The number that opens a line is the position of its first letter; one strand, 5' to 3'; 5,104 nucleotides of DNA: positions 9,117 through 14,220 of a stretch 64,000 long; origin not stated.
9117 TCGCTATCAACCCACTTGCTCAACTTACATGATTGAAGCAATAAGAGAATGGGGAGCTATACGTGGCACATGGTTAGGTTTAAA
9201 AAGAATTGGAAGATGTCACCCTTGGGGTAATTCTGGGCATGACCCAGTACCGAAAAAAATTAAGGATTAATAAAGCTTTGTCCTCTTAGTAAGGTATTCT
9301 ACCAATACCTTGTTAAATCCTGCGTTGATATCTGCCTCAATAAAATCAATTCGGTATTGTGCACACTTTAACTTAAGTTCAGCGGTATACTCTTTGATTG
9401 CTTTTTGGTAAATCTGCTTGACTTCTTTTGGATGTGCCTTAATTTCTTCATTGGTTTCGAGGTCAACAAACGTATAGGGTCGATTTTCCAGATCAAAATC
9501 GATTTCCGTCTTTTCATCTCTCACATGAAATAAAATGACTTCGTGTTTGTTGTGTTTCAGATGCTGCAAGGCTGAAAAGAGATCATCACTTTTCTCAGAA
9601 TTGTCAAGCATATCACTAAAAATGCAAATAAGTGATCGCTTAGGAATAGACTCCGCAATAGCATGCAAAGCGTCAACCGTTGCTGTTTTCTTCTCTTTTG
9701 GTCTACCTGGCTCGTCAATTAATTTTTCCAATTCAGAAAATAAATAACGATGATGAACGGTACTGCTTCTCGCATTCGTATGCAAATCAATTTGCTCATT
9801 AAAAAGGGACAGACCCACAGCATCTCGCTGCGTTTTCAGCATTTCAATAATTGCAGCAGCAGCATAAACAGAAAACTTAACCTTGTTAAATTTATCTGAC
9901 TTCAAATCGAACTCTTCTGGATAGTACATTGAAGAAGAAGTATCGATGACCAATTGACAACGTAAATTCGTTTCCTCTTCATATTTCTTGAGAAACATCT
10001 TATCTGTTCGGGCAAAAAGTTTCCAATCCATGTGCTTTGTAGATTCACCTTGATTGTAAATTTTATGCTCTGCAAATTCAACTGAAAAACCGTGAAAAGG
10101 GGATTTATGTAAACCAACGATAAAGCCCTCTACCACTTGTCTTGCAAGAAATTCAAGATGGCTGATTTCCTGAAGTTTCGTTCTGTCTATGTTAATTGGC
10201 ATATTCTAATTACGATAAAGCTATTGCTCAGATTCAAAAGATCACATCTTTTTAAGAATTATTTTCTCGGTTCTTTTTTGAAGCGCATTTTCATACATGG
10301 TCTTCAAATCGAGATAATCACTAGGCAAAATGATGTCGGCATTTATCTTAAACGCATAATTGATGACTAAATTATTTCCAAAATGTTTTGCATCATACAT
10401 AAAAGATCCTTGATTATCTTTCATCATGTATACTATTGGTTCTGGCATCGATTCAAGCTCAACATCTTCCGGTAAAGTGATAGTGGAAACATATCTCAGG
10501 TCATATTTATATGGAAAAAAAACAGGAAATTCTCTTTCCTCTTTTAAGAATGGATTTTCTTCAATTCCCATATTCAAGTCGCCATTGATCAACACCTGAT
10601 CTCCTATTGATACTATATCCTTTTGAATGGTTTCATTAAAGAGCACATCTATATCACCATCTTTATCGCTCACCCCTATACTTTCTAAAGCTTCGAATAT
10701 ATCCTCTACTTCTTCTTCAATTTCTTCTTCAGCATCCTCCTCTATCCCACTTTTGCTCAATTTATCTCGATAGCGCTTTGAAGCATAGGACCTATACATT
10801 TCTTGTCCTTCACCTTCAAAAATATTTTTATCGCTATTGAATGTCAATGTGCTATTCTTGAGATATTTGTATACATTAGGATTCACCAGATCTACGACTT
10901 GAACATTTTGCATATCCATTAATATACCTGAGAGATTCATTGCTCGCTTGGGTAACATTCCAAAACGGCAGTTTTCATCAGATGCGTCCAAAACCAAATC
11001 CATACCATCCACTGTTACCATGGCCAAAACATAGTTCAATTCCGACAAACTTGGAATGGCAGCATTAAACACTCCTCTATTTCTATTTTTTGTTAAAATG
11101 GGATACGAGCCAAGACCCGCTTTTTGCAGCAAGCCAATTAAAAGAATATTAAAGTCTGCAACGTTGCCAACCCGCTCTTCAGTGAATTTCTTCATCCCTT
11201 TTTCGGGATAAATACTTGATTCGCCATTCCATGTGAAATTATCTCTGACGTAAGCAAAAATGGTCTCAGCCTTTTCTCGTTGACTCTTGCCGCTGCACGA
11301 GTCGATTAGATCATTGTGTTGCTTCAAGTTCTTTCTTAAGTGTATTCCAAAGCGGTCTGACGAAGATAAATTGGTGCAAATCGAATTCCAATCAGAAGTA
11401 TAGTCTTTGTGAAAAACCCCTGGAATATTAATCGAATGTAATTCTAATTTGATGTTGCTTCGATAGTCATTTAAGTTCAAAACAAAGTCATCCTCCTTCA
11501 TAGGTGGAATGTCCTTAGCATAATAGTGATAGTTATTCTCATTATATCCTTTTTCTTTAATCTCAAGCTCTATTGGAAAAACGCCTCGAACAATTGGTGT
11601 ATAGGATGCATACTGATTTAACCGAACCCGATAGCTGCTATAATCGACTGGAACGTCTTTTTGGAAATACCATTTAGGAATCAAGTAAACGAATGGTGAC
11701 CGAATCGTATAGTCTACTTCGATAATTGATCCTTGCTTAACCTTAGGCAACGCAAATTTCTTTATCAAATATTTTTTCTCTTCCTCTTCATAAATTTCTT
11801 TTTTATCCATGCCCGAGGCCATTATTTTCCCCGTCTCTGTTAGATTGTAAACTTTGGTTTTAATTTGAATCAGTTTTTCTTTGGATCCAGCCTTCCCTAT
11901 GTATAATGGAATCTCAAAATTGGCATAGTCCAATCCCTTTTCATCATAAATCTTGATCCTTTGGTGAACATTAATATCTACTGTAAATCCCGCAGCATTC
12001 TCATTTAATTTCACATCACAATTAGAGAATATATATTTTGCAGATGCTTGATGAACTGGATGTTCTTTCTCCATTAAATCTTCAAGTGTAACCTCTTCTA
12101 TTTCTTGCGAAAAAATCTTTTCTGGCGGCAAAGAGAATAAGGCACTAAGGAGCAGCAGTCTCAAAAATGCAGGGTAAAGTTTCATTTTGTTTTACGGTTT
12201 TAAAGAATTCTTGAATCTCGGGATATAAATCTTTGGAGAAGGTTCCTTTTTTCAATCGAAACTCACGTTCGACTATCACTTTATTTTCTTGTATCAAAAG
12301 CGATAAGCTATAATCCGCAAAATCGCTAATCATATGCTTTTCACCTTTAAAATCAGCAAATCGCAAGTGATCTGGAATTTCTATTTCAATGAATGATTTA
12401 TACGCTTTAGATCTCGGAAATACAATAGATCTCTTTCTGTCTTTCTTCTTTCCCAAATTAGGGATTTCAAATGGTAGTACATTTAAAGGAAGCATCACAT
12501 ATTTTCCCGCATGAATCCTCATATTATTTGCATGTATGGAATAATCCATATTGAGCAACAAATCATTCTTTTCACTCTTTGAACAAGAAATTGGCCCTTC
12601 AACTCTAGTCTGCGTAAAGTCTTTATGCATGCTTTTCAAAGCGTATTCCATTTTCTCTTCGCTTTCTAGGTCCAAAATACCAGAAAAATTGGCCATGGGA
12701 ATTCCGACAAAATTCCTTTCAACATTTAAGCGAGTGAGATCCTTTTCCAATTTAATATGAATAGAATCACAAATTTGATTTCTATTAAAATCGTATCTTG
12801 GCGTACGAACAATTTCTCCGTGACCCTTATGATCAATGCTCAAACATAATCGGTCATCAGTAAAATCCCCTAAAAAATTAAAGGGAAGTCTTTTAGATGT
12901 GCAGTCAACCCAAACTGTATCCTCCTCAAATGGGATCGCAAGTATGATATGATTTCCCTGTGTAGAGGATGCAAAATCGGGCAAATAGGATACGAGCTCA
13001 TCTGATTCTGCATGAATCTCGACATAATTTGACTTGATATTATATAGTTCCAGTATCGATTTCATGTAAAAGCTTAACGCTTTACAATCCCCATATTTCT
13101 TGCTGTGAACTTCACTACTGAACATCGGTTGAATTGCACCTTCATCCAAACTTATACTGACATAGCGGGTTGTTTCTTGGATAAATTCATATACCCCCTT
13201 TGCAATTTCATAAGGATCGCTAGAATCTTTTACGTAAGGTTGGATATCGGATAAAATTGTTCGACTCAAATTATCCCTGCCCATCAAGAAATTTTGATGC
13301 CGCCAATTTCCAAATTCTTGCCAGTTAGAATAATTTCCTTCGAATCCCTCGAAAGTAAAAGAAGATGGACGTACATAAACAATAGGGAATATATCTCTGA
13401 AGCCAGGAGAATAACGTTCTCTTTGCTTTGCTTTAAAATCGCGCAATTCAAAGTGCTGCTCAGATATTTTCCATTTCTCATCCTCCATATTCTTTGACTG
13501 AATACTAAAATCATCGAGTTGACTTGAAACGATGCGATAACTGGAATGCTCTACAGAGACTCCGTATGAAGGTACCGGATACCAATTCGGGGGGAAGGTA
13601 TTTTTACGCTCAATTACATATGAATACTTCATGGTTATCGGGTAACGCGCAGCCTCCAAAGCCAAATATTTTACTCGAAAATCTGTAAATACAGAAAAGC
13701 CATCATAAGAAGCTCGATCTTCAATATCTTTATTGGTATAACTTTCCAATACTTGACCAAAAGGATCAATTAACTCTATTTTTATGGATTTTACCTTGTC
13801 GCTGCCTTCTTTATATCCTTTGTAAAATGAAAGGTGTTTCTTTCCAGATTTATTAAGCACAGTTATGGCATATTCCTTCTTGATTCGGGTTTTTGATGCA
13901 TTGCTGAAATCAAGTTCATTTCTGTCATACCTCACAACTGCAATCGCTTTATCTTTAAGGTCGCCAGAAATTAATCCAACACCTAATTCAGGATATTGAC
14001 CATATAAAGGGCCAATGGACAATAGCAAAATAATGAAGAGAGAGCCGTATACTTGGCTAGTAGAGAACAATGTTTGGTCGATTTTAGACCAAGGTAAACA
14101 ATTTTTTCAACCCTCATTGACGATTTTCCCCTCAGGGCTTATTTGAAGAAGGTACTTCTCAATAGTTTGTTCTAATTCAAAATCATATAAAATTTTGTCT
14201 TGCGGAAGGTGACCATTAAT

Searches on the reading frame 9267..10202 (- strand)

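Call 56: search_protein_families(library=pfam, proteins=[window:9267-10202:-], max_evalue=0.001)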
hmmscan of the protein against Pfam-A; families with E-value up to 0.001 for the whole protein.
window:9267-10202:- (311 aa): 2 families
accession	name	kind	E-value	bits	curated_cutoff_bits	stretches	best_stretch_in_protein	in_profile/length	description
PF01882.25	DUF58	-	3e-30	105.5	23.4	1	46-271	2-212/216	Protein of unknown function DUF58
PF13519.12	VWA_2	-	5.5e-05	24.2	27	1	84-197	3-105/107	von Willebrand factor type A domain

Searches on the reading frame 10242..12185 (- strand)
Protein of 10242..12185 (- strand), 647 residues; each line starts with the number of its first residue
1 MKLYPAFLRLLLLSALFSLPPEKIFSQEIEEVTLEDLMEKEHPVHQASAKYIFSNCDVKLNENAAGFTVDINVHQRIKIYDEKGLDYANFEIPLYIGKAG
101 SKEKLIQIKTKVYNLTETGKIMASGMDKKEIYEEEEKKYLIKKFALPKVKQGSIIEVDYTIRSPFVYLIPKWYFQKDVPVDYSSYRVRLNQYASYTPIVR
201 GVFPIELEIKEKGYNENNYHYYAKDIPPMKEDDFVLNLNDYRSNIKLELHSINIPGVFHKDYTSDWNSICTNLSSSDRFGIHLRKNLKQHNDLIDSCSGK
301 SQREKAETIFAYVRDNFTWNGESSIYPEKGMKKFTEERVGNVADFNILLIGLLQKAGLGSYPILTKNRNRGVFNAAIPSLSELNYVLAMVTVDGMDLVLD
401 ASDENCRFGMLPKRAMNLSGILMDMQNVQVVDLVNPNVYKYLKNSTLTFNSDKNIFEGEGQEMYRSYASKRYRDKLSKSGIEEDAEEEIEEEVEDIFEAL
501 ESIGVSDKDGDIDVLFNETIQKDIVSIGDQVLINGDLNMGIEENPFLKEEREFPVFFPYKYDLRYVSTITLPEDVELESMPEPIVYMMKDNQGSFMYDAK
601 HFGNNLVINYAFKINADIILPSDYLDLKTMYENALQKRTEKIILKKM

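Call 56: search_protein_families(library=pfam, proteins=[window:10242-12185:-], max_evalue=0.001)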
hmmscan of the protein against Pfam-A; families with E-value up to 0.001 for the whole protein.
window:10242-12185:- (647 aa): 3 families
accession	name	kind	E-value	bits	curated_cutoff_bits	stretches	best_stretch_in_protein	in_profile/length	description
PF12969.12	DUF3857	-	1.3e-08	35.5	24.6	1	69-229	5-169/170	Domain of Unknown Function with PDB structure (DUF3857)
PF12970.12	DUF3858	-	3.7e-06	27.5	27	1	547-643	21-115/116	Domain of Unknown Function with PDB structure (DUF3858)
PF01841.26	Transglut_core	-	0.00028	21.6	23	1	300-359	12-71/108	Transglutaminase-like superfamily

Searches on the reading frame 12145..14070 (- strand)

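Call 56: search_protein_families(library=pfam, proteins=[window:12145-14070:-], max_evalue=0.001)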
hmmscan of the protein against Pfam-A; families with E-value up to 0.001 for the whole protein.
window:12145-14070:- (641 aa): 1 family
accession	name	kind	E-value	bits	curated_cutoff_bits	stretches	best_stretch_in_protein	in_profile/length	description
PF12969.12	DUF3857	-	3.5e-13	50.4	24.6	1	64-184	8-133/170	Domain of Unknown Function with PDB structure (DUF3857)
